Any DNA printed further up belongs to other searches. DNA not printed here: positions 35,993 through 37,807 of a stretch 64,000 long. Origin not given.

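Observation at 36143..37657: About 500-aa orphan protein on an AT-rich islet between an SDR and the NhaP antiporter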

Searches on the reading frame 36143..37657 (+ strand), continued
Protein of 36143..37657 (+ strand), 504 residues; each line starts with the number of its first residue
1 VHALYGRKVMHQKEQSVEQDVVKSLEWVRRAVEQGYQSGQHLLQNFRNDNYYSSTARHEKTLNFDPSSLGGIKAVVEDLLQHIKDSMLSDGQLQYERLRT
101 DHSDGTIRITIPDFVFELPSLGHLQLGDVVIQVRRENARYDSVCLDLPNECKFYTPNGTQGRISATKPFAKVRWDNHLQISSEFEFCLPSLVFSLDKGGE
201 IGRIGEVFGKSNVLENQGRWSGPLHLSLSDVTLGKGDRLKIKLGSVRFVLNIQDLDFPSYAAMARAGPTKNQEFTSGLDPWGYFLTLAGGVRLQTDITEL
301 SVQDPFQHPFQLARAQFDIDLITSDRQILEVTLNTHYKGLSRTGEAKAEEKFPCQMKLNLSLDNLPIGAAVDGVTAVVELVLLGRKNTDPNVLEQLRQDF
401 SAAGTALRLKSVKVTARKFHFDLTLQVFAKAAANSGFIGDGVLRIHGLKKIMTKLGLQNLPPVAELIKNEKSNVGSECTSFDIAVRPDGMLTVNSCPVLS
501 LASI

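Call 41: predict_structure(alignment_id=A2)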
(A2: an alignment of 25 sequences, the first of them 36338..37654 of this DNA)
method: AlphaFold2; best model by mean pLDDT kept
length: 439 residues; sequences in the alignment: 25
mean_pLDDT: 85.0   pTM: 0.81
mean pLDDT of the five models: 85.0, 84.6, 84.5, 83.4, 83.3
residues with pLDDT >= 90: 231; 70-90: 142; 50-70: 55; < 50: 11
segments of 3 or more residues with pLDDT < 50: 204-213
pLDDT, mean of each block of 10 residues (from residue 1): 74 85 80 90 93 88 93 91 93 93 92 87 95 90 96 94 94 88 96 82 46 63 92 93 89 91 92 84 67 95 77 62 73 91 94 89 92 93 77 66 64 85 92 81
secondary structure, 60 per line:
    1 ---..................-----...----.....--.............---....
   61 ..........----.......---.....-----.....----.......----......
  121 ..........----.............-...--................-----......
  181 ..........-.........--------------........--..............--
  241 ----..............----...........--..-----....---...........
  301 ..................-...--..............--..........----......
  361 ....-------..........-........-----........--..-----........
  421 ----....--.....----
elements in order: H4-21 E27-29 E34-38 E41-53 E57-70 E75-81 E85-89 E95-99 E104-110 E115-130 E135-147 E149-151 E154-169 E175-190 H192-200 H215-222 E225-238 E245-258 E263-273 H283-286 E290-301 H302-318 H325-338 E341-350 E355-364 E372-381 H383-390 H396-403 E413-420 E425-428 E431-435

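Call 44: fold_search(model_id=the predicted structure, library=pdb)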
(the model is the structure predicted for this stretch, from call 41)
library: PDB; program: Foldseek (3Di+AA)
matches with E <= 10: 786; with E <= 0.001: 0
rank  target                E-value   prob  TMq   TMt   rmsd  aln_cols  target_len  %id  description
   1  3uau_A                1.2e-02  0.60  0.15  0.17  23.0       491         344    8  Crystal structure of the lipoprotein JlpA (released 2012-07-25)
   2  7btw_A                1.9e-02  0.18  0.12  0.14  19.6       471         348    7  The mitochondrial SAM complex from S.cere (released 2021-01-20)
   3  4n4r_C                2.1e-02  0.14  0.13  0.11  27.9       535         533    7  Structure basis of lipopolysaccharide biogenesis (released 2014-06-25)
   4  1kmo                  2.7e-02  0.33  0.16  0.11  25.1       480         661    8  Crystal structure of the Outer Membrane Transporter FecA (released 2002-03-06)
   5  8h1r_D                2.7e-02  0.16  0.15  0.10  27.0       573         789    7  Crystal structure of LptDE-YifL complex (released 2023-10-25)
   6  3rfz_B                3.1e-02  0.16  0.13  0.10  21.1       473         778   10  Crystal structure of the FimD usher bound to its cognate FimC:FimH substrate (released 2011-06-01)
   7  1po3_B                3.4e-02  0.33  0.16  0.12  26.9       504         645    7  Crystal structure of ferric citrate transporter FecA in complex with ferric citrate (released 2003-11-18)
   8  9y6s_9X               3.4e-02  0.06  0.09  0.05  29.3       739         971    7  96-nm repeat of the Leishmania tarentolae doublet microtubule (released 2025-12-17)
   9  9a39_MODEL_1_A        3.6e-02  0.18  0.15  0.11  25.1       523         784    8  Model of E. coli LptD by in-cell photo-crosslinking MS and deep learning (released 2023-02-24)
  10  3w37_A                4.6e-02  0.41  0.13  0.08  18.6       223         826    9  Sugar beet alpha-glucosidase with acarbose (released 2013-05-29)
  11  9kn3_A                4.6e-02  0.12  0.12  0.08  27.6       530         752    6  Cryo-EM structure of LptDEM complex from Escherichia coli (released 2025-07-23)
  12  8bmx_C                4.8e-02  0.13  0.13  0.10  24.2       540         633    8  Bacteroides thetaiotaomicron B12 TonB dependent transporter in complex with a surface lipoprotein (released 2023-09-20)
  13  9fy9_D                5.6e-02  0.20  0.14  0.12  21.4       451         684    9  Cryo-EM structure of the type 1 chaperone-usher pilus FimD-tip complex (FimDHGFC) - Conformer 1 (released 2025-06-04)
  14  9a2o_MODEL_1_A        5.6e-02  0.16  0.14  0.10  23.1       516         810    8  Model of E. coli BamA by in-cell photo-crosslinking MS and deep learning (released 2023-02-24)
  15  3uau_B                5.9e-02  0.63  0.22  0.27  11.2       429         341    7  Crystal structure of the lipoprotein JlpA (released 2012-07-25)
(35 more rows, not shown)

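Call 48: search_solved_structures(query=A2, max_evalue=10)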
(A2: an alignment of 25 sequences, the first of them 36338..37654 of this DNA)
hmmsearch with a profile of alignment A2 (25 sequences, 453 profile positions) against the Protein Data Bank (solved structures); distinct sequences matched with E-value up to 10: 1.
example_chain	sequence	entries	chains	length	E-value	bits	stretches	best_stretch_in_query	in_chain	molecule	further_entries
5iku_A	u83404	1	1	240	0.89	11.6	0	395-438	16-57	Collagenase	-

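Call 49: find_encoding_contigs(protein=P0029, flank=8000, max_places=4)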
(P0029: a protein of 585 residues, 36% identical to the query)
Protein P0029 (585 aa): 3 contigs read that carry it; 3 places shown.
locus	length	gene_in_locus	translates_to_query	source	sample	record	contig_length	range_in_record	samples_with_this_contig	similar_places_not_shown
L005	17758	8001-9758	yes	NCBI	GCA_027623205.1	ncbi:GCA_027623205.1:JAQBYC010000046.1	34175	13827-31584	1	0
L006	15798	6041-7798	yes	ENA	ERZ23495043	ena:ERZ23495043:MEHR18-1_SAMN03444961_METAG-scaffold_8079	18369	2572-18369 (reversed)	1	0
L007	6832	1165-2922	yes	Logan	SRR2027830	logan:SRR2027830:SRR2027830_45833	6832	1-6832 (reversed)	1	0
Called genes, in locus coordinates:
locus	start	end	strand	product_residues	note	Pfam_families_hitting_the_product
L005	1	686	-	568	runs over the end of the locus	PF00732:GMC_oxred_N, PF00890:FAD_binding_2 (faint), PF07992:Pyr_redox_2 (faint), PF05199:GMC_oxred_C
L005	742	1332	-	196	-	-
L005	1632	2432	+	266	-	PF00582:Usp (faint)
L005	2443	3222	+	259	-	PF00106:adh_short, PF08659:KR, PF13561:adh_short_C2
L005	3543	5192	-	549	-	PF00563:EAL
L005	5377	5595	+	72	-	-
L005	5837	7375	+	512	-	PF00501:AMP-binding, PF13193:AMP-binding_C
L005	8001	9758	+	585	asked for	PF08238:Sel1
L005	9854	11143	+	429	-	PF00999:Na_H_Exchanger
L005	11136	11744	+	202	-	PF00293:NUDIX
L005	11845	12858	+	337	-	PF00291:PALP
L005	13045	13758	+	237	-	PF01411:tRNA-synt_2c (weak), PF07973:tRNA_SAD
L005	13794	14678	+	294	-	PF00581:Rhodanese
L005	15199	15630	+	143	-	PF00583:Acetyltransf_1, PF13673:Acetyltransf_10, PF13508:Acetyltransf_7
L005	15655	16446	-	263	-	PF02463:SMC_N (weak), PF00005:ABC_tran, PF13304:AAA_21 (weak)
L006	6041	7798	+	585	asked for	PF08238:Sel1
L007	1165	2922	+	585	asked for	PF08238:Sel1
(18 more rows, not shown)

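Call 50: find_encoding_contigs(protein=P0031, flank=8000, max_places=4)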
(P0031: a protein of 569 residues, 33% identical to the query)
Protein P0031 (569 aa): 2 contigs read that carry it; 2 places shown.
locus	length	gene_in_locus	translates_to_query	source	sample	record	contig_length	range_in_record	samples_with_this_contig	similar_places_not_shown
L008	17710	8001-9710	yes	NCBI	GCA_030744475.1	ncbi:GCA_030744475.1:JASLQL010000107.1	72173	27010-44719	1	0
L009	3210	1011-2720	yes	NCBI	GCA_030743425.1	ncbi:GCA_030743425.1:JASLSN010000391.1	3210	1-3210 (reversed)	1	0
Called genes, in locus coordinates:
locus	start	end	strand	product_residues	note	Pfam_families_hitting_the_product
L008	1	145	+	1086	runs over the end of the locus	PF00536:SAM_1, PF07647:SAM_2, PF00211:Guanylate_cyc, PF13191:AAA_16, PF13424:TPR_12 (faint), PF00515:TPR_1 (faint), PF07719:TPR_2 (faint), PF12688:TPR_5 (weak), +1 more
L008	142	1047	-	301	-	PF00892:EamA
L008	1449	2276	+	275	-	PF02668:TauD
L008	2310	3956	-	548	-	PF00989:PAS, PF08447:PAS_3 (weak), PF00563:EAL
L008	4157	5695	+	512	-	PF00501:AMP-binding, PF13193:AMP-binding_C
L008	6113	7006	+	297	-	-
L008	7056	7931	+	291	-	PF01522:Polysacc_deac_1, PF10096:DUF2334 (weak)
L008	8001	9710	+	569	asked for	PF08238:Sel1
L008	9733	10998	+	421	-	PF00999:Na_H_Exchanger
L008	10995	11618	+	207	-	PF00293:NUDIX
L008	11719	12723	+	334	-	PF00291:PALP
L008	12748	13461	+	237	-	PF01411:tRNA-synt_2c, PF07973:tRNA_SAD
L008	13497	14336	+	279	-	PF00581:Rhodanese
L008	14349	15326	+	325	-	PF00583:Acetyltransf_1, PF13527:Acetyltransf_9 (faint), PF13673:Acetyltransf_10, PF08445:FR47, PF13508:Acetyltransf_7, PF00583:Acetyltransf_1, PF13673:Acetyltransf_10, PF13508:Acetyltransf_7, +1 more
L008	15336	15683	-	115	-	PF01934:HepT-like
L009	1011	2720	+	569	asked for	PF08238:Sel1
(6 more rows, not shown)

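Call 72: find_homologous_proteins(query=P0099, max_evalue=0.001)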
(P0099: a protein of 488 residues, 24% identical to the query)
Query P0099 (488 aa): 7 proteins with E <= 0.001 among 8000 candidates.
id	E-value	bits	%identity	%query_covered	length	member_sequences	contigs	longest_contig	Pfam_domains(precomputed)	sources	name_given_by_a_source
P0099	0.0e+0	1059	100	100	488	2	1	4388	PF09898.15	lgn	-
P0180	1.2e-258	877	83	96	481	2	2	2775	-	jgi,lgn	-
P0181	4.3e-220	750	71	98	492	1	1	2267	-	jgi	jgi:hypothetical protein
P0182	1.0e-214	732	69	98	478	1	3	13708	-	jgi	jgi:hypothetical protein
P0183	2.3e-211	721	71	97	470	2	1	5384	PF09898.15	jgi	jgi:hypothetical protein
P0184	8.4e-210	716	67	93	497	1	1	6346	PF09898.15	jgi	-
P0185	6.7e-209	713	67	98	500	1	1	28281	PF09898.15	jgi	-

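Call 73: find_encoding_contigs(protein=P0034, flank=5000, max_places=3)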
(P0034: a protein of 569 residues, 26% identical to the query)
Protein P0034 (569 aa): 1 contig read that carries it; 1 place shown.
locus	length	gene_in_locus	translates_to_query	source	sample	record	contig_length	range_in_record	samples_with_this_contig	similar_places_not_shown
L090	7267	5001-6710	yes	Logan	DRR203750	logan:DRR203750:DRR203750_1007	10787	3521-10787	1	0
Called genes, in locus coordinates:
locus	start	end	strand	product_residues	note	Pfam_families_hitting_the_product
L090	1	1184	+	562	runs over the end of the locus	PF00501:AMP-binding, PF13193:AMP-binding_C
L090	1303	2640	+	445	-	PF13581:HATPase_c_2 (weak), PF02518:HATPase_c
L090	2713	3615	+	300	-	PF01522:Polysacc_deac_1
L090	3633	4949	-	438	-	PF00067:p450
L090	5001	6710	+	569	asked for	PF08238:Sel1 (weak)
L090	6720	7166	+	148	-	PF06094:GGACT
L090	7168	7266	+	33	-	?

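Call 74: find_encoding_contigs(protein=P0037, flank=5000, max_places=3)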
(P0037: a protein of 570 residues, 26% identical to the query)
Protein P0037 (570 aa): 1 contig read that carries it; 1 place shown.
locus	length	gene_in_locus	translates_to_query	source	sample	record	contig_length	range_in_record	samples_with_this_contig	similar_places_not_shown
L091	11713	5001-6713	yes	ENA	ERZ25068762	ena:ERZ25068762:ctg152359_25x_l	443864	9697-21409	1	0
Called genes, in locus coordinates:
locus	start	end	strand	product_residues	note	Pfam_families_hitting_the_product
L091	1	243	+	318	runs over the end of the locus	PF01073:3Beta_HSD, PF01370:Epimerase, PF04321:RmlD_sub_bind, PF07993:NAD_binding_4 (faint), PF13460:NAD_binding_10, PF16363:GDP_Man_Dehyd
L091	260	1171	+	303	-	PF00753:Lactamase_B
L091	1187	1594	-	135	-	PF01435:Peptidase_M48 (weak)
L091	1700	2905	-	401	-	PF13565:HTH_32 (faint), PF13384:HTH_23, PF13518:HTH_28 (weak), PF13551:HTH_29, PF13592:HTH_33, PF13358:DDE_3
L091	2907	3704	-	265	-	PF13384:HTH_23, PF13518:HTH_28 (weak), PF13551:HTH_29, PF13592:HTH_33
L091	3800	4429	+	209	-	-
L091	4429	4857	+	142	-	-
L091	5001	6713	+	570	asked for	PF08238:Sel1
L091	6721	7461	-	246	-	PF00106:adh_short, PF08659:KR, PF13561:adh_short_C2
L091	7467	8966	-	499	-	PF13522:GATase_6, PF13537:GATase_7, PF00156:Pribosyltran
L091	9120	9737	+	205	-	-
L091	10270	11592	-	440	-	PF00078:RVT_1, PF08388:GIIM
